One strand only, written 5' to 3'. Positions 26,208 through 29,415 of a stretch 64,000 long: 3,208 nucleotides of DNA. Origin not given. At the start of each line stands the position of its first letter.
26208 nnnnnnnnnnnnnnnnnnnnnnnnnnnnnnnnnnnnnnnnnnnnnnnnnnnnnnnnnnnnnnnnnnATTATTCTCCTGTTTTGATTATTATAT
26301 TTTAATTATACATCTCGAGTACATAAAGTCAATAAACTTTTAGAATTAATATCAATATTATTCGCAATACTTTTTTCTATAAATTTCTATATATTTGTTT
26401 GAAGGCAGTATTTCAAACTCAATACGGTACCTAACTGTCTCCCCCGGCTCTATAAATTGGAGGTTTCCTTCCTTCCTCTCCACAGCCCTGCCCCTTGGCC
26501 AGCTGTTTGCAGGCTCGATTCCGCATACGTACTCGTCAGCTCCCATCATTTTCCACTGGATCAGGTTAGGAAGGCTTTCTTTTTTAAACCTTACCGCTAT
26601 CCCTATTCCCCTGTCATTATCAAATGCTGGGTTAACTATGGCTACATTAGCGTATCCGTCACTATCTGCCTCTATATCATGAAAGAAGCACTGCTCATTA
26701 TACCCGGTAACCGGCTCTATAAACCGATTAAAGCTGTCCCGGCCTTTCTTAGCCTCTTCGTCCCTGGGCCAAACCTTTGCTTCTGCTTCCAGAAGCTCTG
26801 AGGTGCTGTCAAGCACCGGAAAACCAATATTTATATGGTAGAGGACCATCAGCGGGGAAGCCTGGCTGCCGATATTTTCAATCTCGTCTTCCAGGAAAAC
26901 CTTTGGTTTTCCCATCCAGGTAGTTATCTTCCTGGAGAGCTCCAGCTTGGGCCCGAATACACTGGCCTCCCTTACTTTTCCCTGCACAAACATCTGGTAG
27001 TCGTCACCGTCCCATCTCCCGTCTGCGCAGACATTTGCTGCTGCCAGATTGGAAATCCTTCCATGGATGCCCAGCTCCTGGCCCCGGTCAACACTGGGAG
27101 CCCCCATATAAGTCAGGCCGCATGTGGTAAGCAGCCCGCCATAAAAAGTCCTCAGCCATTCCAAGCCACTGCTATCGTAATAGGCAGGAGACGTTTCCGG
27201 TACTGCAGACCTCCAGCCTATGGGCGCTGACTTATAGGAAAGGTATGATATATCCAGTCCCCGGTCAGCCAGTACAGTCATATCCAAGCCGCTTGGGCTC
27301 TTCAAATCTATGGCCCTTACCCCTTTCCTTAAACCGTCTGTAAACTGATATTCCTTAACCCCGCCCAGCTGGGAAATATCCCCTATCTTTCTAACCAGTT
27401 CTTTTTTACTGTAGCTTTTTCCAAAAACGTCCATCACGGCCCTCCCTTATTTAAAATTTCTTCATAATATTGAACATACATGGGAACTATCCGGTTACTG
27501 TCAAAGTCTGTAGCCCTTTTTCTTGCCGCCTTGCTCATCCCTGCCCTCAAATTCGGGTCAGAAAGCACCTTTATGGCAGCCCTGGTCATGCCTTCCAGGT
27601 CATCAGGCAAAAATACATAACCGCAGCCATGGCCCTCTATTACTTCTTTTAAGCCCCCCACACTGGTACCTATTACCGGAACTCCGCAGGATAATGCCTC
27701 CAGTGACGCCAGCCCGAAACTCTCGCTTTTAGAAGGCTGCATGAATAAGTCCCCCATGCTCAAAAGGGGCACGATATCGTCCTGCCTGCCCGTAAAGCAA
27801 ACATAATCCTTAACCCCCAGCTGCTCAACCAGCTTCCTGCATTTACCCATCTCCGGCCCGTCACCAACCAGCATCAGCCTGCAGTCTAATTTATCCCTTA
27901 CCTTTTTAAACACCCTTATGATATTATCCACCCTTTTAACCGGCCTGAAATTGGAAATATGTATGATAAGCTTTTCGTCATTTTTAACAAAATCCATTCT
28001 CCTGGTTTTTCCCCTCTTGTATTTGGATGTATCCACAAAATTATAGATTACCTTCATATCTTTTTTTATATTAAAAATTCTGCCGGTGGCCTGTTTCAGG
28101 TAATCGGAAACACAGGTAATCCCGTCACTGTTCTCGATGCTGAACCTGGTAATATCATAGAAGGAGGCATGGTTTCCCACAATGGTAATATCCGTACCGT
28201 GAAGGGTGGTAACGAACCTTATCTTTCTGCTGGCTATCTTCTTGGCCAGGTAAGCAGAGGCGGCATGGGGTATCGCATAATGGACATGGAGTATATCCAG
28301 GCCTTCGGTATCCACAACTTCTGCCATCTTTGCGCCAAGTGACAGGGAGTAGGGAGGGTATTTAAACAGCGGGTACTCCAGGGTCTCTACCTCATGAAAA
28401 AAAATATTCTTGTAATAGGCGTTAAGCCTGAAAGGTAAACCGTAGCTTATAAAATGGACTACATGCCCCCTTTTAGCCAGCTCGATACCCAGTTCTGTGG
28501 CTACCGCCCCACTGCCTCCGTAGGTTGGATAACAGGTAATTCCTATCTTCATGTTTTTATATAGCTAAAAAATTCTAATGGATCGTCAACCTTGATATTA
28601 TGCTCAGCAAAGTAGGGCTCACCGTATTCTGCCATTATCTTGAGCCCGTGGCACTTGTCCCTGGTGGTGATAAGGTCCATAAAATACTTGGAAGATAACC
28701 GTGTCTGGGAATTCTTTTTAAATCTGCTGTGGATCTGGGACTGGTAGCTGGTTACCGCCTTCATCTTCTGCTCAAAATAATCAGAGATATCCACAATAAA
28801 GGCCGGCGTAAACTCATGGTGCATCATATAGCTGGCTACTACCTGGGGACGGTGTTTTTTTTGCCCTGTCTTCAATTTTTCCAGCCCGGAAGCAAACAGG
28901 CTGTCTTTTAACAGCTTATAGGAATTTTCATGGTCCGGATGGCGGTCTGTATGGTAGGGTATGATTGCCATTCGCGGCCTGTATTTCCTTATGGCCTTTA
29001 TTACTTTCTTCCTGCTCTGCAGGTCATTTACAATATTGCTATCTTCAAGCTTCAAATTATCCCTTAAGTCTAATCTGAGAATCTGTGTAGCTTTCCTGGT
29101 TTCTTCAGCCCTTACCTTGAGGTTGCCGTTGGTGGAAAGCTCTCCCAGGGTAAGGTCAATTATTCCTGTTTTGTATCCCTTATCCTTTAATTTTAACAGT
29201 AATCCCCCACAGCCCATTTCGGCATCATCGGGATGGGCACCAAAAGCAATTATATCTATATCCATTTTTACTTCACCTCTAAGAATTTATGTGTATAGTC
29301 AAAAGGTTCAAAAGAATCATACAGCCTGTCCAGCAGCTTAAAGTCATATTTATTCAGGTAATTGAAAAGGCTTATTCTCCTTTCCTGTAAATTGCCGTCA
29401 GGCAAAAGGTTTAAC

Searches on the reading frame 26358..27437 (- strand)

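Call 61: search_protein_families(library=pfam, proteins=[window:26358-27437:-], max_evalue=1e-8)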
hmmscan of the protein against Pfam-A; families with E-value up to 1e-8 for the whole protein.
window:26358-27437:- (359 aa): 1 family
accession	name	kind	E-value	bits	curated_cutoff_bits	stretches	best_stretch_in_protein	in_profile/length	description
PF14486.12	DUF4432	-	2.7e-102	342.1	32.5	1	38-343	2-304/304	Domain of unknown function (DUF4432)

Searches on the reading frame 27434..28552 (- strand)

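Call 61: search_protein_families(library=pfam, proteins=[window:27434-28552:-], max_evalue=1e-8)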
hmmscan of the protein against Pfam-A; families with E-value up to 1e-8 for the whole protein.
window:27434-28552:- (372 aa): 6 families
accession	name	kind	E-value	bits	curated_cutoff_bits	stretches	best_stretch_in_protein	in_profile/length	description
PF00534.26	Glycos_transf_1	-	3.1e-38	131.4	26.4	1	189-346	11-172/172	Glycosyl transferases group 1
PF13692.12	Glyco_trans_1_4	-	5.7e-31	108.1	27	1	194-332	2-142/142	Glycosyl transferases group 1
PF13439.12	Glyco_transf_4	-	2.8e-28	99.5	28.5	1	11-176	1-169/170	Glycosyltransferase Family 4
PF13477.12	Glyco_trans_4_2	-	1.3e-11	45.3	23.4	1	24-149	19-139/139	Glycosyl transferase 4-like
PF20706.3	GT4-conflict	-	1.1e-10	41.5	26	1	204-308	210-323/385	Family 4 Glycosyltransferase in conflict systems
PF13579.12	Glyco_trans_4_4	-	2e-10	41.7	29.7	1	12-169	1-155/158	Glycosyl transferase 4-like domain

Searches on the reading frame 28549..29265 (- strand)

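Call 61: search_protein_families(library=pfam, proteins=[window:28549-29265:-], max_evalue=1e-8)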
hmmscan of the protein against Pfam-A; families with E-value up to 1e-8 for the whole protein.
window:28549-29265:- (238 aa): 1 family
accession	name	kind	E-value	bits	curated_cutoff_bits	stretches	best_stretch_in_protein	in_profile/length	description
PF02585.22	PIG-L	-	3.1e-23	83.1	28.2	1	7-120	2-126/129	GlcNAc-PI de-N-acetylase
